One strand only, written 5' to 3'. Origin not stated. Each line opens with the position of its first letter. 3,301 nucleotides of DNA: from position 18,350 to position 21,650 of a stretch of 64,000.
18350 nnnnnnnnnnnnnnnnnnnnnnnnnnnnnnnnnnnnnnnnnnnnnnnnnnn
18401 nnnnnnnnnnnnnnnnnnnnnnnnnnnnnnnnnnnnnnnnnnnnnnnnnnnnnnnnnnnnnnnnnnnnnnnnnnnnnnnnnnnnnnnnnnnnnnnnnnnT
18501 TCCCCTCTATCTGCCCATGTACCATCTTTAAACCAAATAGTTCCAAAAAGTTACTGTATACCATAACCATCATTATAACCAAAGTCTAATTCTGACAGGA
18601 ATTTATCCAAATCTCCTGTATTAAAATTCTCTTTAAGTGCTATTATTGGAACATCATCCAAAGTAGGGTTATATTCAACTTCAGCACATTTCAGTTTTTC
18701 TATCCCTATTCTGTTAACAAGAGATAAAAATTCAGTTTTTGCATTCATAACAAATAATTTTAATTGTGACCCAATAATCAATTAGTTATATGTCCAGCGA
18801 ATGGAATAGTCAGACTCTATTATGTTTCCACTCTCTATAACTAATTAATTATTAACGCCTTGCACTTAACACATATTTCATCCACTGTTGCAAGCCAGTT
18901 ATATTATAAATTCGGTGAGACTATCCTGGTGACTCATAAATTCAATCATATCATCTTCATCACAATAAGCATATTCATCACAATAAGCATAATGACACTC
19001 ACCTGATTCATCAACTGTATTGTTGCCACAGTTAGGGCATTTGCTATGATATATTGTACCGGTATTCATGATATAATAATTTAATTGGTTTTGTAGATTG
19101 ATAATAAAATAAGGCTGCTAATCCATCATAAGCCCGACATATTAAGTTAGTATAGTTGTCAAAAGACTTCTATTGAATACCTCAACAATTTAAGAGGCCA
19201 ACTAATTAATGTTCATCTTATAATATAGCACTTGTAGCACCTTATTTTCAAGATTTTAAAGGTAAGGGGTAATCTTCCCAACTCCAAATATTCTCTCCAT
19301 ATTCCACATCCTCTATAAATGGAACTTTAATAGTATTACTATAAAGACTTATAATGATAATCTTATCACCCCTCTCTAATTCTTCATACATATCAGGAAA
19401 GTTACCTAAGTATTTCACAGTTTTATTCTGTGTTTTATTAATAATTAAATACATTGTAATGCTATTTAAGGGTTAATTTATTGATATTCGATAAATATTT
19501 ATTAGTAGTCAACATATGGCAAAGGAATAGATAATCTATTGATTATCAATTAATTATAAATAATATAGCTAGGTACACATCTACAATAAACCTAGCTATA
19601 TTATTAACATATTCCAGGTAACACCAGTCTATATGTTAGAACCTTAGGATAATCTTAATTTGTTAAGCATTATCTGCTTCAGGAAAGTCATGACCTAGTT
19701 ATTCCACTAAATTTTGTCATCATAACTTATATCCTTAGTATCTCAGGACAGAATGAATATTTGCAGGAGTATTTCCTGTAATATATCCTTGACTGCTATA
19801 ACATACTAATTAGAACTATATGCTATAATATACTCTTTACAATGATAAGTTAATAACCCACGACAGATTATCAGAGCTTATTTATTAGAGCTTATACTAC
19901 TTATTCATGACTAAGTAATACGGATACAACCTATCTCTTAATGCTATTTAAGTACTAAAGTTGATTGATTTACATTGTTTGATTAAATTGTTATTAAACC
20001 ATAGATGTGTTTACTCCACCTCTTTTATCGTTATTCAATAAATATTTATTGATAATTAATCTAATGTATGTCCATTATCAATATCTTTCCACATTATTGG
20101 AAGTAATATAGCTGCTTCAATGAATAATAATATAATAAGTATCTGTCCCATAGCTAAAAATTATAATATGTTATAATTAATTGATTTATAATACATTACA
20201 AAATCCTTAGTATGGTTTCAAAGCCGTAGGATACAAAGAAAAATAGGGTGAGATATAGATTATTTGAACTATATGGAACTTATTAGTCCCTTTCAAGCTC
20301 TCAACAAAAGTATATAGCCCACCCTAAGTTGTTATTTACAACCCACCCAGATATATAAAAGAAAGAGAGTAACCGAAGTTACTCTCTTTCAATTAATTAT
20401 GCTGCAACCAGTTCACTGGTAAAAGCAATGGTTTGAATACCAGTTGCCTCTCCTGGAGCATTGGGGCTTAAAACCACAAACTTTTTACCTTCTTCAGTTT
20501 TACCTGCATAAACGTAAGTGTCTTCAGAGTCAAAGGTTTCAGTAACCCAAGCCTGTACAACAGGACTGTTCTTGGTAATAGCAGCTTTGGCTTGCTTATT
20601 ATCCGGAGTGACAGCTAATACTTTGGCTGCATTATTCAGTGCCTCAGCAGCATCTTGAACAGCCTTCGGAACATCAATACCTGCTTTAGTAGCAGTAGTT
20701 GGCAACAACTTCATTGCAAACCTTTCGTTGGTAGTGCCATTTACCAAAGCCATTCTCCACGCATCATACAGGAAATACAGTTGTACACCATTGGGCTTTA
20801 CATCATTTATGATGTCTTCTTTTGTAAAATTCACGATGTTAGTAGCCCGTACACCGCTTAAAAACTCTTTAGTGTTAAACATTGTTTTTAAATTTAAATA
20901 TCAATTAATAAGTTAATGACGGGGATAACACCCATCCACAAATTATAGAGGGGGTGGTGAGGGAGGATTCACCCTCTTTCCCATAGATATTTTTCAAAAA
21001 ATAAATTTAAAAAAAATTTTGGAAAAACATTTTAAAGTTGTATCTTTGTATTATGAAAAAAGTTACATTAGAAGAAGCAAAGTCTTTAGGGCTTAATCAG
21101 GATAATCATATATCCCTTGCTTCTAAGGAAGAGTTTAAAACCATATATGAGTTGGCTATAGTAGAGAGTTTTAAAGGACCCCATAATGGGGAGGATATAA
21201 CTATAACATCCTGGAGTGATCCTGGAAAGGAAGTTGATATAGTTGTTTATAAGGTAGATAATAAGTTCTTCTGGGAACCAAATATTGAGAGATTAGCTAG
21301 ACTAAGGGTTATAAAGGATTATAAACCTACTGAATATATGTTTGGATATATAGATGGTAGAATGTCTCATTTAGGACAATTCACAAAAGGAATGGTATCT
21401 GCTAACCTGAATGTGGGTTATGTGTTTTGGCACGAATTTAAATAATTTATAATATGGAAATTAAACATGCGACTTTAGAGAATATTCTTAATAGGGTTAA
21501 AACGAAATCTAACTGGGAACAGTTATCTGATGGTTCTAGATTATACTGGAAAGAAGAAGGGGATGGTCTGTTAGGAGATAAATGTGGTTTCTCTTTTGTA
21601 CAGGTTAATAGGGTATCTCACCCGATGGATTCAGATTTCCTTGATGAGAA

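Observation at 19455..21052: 1.6-kb control region, non-coding apart from the leftward 161-aa gene at 20397-20882, with a perfect 15-bp hairpin, paired palindromic operator-like sites and TTGATT iterons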

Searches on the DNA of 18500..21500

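Call 7: search_rna_families(source=window, start=18500, end=21500, threshold=evalue, max_evalue=1)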
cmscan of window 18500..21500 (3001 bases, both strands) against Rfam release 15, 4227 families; matches with E-value up to 1: 1.
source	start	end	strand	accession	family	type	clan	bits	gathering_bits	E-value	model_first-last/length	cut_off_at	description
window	19544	19620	-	RF03993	mir-8536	Gene; miRNA;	-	24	100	0.065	1-86/86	no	mir-8536 microRNA precursor family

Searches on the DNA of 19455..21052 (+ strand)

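Call 5: search_dna_similar(query=window:19455-21052:+, collection=phages, mode=distant)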
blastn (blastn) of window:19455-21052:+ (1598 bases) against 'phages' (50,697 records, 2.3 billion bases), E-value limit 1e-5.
No match.

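Call 108: search_rna_families(sources=[L239, L165, L170, L137, L128, L133], threshold=evalue, max_evalue=0.1)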
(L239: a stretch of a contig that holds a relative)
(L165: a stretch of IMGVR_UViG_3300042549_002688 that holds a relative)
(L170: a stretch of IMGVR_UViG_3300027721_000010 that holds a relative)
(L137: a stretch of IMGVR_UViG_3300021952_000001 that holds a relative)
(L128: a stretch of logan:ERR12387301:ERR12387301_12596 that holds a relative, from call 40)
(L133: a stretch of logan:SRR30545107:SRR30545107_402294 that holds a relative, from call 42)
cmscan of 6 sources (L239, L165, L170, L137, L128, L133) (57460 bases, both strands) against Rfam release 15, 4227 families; matches with E-value up to 0.1: 2.
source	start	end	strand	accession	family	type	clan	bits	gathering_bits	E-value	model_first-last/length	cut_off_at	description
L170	6035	6108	+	RF00005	tRNA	Gene; tRNA;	CL00001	69.2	29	4.7e-13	1-71/71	no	tRNA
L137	12339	12412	+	RF00005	tRNA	Gene; tRNA;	CL00001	63.6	29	1.6e-11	1-71/71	no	tRNA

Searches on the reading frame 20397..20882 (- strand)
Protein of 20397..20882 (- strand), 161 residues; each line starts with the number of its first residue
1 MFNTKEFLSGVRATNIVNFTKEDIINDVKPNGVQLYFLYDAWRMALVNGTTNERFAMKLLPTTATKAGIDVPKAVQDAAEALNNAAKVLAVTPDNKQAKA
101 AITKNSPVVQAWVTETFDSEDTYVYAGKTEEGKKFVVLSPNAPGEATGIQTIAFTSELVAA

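Call 10: search_protein_families(library=pfam, proteins=[window:20397-20882:-], max_evalue=0.01)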
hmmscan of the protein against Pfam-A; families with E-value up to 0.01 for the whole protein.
window:20397-20882:- (161 aa): 0 families

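Call 11: search_protein_families(library=phrogs, proteins=[window:20397-20882:-], max_evalue=0.01)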
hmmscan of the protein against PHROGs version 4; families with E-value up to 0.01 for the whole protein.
window:20397-20882:- (161 aa): 0 families

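Call 13: find_homologous_proteins(query=window:20397-20882:-)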
Query window:20397-20882:- (161 aa): 2 proteins with E <= 0.001 among 44 candidates.
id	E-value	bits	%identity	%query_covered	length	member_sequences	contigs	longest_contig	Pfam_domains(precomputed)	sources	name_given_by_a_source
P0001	4.4e-98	343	100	100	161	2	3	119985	-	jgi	-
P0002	5.0e-53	197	61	98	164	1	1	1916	-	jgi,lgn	jgi:hypothetical protein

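Call 14: find_encoding_contigs(protein=P0001, flank=10000, max_places=10)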
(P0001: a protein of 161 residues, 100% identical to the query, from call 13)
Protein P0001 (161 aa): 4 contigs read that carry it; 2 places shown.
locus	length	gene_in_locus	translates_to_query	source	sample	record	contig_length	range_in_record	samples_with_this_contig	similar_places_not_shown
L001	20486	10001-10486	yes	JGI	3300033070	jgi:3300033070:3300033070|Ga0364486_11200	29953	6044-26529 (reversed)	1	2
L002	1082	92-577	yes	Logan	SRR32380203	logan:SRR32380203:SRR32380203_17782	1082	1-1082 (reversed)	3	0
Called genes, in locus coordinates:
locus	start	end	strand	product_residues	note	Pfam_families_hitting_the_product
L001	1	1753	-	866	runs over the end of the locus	-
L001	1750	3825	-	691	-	-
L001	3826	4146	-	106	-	-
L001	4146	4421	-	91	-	-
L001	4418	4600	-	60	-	-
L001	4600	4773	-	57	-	-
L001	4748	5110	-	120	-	-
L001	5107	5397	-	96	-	PF00216:Bac_DNA_binding (weak)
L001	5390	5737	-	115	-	-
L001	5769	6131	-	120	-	-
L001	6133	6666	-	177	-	PF13489:Methyltransf_23 (weak)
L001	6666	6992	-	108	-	-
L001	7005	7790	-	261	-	-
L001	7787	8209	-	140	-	-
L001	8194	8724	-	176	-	PF07463:NUMOD4, PF13392:HNH_3 (weak)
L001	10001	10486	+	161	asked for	-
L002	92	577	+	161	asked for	-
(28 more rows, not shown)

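Call 15: find_encoding_contigs(protein=P0002, flank=10000, max_places=10)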
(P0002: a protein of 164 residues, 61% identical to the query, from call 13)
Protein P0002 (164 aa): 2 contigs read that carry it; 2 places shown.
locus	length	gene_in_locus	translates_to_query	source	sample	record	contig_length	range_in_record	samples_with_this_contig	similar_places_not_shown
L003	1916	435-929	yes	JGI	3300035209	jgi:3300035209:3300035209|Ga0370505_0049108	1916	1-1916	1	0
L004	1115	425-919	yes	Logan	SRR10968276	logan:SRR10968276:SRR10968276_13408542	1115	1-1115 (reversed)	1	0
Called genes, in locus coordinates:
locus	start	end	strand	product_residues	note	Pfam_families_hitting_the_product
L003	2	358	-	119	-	?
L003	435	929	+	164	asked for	-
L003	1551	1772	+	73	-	-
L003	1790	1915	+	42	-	?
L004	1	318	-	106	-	?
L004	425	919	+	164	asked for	-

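Call 24: find_related_loci(query=window:20397-20882:-, collection=viral_contigs, flank=5000)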
Query window:20397-20882:- (161 aa) in viral_contigs; peptide patterns used: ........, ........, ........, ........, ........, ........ (x = any residue, [..] = any of these).
10 stretches matched a pattern, but none encodes a relative of the query by tblastn (E <= 1e-3).

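Call 38: find_homologous_proteins(query=A3, max_evalue=0.01)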
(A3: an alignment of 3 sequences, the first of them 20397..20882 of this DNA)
Query A3 (3 sequences) (161 aa, profile of the alignment): 11 proteins with E <= 0.01 among 3490 candidates.
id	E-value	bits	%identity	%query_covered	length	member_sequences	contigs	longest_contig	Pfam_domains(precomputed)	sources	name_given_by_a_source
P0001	4.1e-84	298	100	100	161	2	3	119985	-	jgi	-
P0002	3.1e-81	288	61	98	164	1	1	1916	-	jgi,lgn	jgi:hypothetical protein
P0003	7.7e-69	248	35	99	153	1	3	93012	-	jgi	-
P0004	2.8e-66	240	36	96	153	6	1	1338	-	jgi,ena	-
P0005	3.7e-59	217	34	96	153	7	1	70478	-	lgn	-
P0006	7.3e-56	206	57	100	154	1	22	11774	-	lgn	-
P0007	1.3e-53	199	54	98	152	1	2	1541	-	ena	-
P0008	1.3e-52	195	37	89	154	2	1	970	-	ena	-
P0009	3.1e-46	175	51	99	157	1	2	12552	-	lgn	-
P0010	5.8e-41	158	46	98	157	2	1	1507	-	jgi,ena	-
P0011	1.1e-40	157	31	91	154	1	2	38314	-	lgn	-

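Call 39: find_encoding_contigs(protein=P0005, flank=4000, max_places=3)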
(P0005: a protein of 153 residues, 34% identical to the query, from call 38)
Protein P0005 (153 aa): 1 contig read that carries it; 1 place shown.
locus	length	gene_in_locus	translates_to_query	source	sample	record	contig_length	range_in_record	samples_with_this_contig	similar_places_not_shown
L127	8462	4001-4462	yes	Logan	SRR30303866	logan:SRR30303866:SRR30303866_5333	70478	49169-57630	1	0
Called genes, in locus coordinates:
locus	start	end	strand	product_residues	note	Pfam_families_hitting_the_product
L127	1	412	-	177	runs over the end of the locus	PF13489:Methyltransf_23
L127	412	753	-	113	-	-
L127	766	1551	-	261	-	-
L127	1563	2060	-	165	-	-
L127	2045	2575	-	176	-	PF07463:NUMOD4, PF13392:HNH_3 (weak)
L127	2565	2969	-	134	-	-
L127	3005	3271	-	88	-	-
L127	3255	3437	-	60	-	-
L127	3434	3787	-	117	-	-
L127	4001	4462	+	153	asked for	-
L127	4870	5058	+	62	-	-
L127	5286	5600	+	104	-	-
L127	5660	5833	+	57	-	-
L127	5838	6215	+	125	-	-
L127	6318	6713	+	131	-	PF26820:Phage_T4_Y00F (weak)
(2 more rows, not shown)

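Call 40: find_encoding_contigs(protein=P0006, flank=4000, max_places=3)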
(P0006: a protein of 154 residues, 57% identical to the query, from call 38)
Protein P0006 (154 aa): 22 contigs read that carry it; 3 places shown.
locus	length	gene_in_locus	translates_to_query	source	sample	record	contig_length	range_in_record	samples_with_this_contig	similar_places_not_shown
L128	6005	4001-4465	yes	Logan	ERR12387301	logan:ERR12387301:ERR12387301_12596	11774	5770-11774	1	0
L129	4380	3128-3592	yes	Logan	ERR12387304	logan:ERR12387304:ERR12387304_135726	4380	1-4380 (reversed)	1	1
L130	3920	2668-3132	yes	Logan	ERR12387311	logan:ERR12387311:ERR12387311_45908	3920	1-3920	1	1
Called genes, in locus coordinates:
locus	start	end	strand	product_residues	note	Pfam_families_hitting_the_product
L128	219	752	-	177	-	PF13489:Methyltransf_23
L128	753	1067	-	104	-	-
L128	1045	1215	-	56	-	-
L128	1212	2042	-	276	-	-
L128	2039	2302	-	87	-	-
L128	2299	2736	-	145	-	-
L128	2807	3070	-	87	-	-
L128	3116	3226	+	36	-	-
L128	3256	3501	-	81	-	-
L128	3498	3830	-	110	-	-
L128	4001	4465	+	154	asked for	-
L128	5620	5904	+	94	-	-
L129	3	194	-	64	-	?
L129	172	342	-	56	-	-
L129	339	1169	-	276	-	-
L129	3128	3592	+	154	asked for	-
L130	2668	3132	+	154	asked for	-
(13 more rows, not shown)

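Call 41: find_encoding_contigs(protein=P0009, flank=4000, max_places=3)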
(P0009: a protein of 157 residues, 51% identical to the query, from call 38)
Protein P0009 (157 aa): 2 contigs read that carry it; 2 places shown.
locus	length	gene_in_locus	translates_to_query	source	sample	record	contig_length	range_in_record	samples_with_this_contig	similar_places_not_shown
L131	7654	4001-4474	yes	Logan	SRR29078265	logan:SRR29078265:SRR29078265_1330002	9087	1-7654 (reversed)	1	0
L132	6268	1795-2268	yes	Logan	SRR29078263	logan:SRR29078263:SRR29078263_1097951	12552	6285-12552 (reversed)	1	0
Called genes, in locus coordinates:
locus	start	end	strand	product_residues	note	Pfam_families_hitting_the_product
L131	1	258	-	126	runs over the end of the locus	-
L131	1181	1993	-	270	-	-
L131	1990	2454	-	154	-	-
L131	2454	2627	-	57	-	-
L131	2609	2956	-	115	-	-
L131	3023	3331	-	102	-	-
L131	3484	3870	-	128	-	-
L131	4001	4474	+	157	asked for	-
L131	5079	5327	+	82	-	-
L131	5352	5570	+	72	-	-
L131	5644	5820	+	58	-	-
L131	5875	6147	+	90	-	-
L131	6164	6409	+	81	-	-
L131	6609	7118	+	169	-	-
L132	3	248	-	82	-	?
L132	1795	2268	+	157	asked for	-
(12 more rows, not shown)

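Call 42: find_encoding_contigs(protein=P0011, flank=4000, max_places=3)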
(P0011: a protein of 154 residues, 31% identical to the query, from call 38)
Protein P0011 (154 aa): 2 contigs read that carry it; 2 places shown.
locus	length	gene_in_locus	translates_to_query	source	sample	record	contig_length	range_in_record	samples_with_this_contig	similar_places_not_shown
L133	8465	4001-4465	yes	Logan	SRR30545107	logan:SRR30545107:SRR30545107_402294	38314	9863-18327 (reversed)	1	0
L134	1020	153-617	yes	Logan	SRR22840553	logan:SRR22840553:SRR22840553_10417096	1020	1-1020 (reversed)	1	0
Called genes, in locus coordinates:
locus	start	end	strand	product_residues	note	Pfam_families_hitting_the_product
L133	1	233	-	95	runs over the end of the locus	PF00216:Bac_DNA_binding (weak)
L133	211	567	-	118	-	-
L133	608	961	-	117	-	-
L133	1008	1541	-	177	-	PF13489:Methyltransf_23 (weak)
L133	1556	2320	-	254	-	-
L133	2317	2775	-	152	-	-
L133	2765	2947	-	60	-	-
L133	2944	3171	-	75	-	-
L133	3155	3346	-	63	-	-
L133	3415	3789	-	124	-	-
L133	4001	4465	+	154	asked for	-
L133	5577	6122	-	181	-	PF01844:HNH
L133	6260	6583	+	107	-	-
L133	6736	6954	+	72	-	-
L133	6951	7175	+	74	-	-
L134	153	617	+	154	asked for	-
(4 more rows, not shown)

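Call 54: predict_structure(alignment_id=A4)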
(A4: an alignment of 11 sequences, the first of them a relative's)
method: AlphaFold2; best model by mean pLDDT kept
length: 161 residues; sequences in the alignment: 11
mean_pLDDT: 76.0   pTM: 0.71
mean pLDDT of the five models: 76.0, 73.9, 73.9, 70.3, 68.3
residues with pLDDT >= 90: 41; 70-90: 77; 50-70: 13; < 50: 30
segments of 3 or more residues with pLDDT < 50: 1-4, 8-14, 144-161
pLDDT, mean of each block of 10 residues (from residue 1): 47 55 87 86 87 86 84 94 88 94 91 91 77 78 45 30 34
secondary structure, 60 per line:
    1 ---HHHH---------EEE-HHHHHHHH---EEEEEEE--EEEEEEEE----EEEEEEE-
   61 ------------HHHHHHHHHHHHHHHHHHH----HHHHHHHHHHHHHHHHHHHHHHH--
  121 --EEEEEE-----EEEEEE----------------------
elements in order: H4-7 E17-19 H21-28 E32-38 E41-48 E53-59 H73-91 H96-118 E123-128 E134-139

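Call 58: search_protein_representatives(alignment_id=A4)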
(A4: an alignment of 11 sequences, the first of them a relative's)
Query: 11 sequences, 153 profile positions. Proteins with E-value up to 0.001 (for the whole library): 7; up to 1e-10: 5; up to 1e-30: 5. The best 7 are listed.
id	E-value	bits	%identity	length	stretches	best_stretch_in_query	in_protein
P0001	6.5e-66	237.2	-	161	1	1-153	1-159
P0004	1.8e-64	232.5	-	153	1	1-153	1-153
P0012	3.4e-40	153.7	-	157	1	3-153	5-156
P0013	5.6e-33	130.2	-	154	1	4-139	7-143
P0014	9.4e-31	123.0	-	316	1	14-150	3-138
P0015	3.9e-04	36.5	-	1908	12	46-103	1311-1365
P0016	8.6e-04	35.4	-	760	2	50-130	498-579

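Call 61: fold_search(model_id=the predicted structure, library=pdb)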
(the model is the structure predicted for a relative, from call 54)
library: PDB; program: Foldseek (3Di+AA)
matches with E <= 10: 744; with E <= 0.001: 0
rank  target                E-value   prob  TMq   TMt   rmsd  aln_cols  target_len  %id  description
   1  4ojr                  3.2e-01  0.23  0.17  0.20  10.6        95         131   14  Crystal Structure of the HIV-1 Integrase catalytic domain with GSK1264 (released 2014-06-11)
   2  6w0u                  3.4e-01  0.18  0.17  0.18  11.0       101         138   13  HIV Integrase core domain in complex with inhibitor 2-(2-ethynyl-5-methyl-1-benzofuran-3-yl)acetic acid (released 2021-03-03)
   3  1b9d                  4.0e-01  0.20  0.17  0.19  10.6        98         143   12  MOBILITY OF AN HIV-1 INTEGRASE ACTIVE SITE LOOP IS CORRELATED WITH CATALYTIC ACTIVITY (released 1999-07-19)
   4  5hrn                  4.0e-01  0.15  0.17  0.18  11.4       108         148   14  HIV Integrase Catalytic Domain containing F185K mutation complexed with GSK0002 (released 2016-12-14)
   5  3fcd_B                4.0e-01  0.06  0.14  0.17  16.4       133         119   11  Crystal Structure of a putative glyoxalase from an environmental bacteria (released 2008-12-09)
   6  6lmq                  4.3e-01  0.25  0.18  0.19   7.4        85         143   12  Crystal structure of HIV-1 integrase catalytic core domain in complex with 2-(tert-butoxy)-2-[3-(3,4-dihydro-2H-1,4-benz (released 2020-09-23)
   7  6ex9_A                4.5e-01  0.20  0.17  0.19  10.5       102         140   12  Crystal Structure of HIV-1 Integrase Catalytic Core Domain with Inhibitor Peptide (released 2018-06-06)
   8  7l1p_A                4.5e-01  0.18  0.17  0.19  10.4       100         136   11  HIV Integrase Core domain (IN) in complex with dimer-spanning ligand (released 2021-12-22)
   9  1hyv                  4.5e-01  0.18  0.17  0.19  10.6        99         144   12  HIV INTEGRASE CORE DOMAIN COMPLEXED WITH TETRAPHENYL ARSONIUM (released 2001-04-04)
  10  5da0_A                4.5e-01  0.14  0.15  0.07  11.7        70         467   16  Structure of the the SLC26 transporter SLC26Dg in complex with a nanobody (released 2015-09-09)
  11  4tsx                  5.1e-01  0.23  0.18  0.19   8.2        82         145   12  HIV-1 Integrase Catalytic Core Domain Mutant Complexed with Allosteric Inhibitor (released 2014-12-17)
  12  5hrr                  5.1e-01  0.18  0.17  0.19  10.6        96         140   14  HIV Integrase Catalytic Domain containing F185K + A124N + T125S mutations complexed with GSK0002 (released 2016-12-14)
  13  8cta_E                5.1e-01  0.18  0.17  0.19  10.0       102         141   10  Minimal 2:2 Ternary Complex between BI-224436 bound HIV-1 Integrase Catalytic Core Domain Dimer and Carboxy Terminal D (released 2023-02-22)
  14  5m0r_C                5.1e-01  0.08  0.17  0.12  19.1       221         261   10  Cryo-EM reconstruction of the maedi-visna virus (MVV) strand transfer complex (released 2017-01-18)
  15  3lpt                  5.4e-01  0.16  0.18  0.19   8.6        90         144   16  HIV integrase (released 2010-05-12)
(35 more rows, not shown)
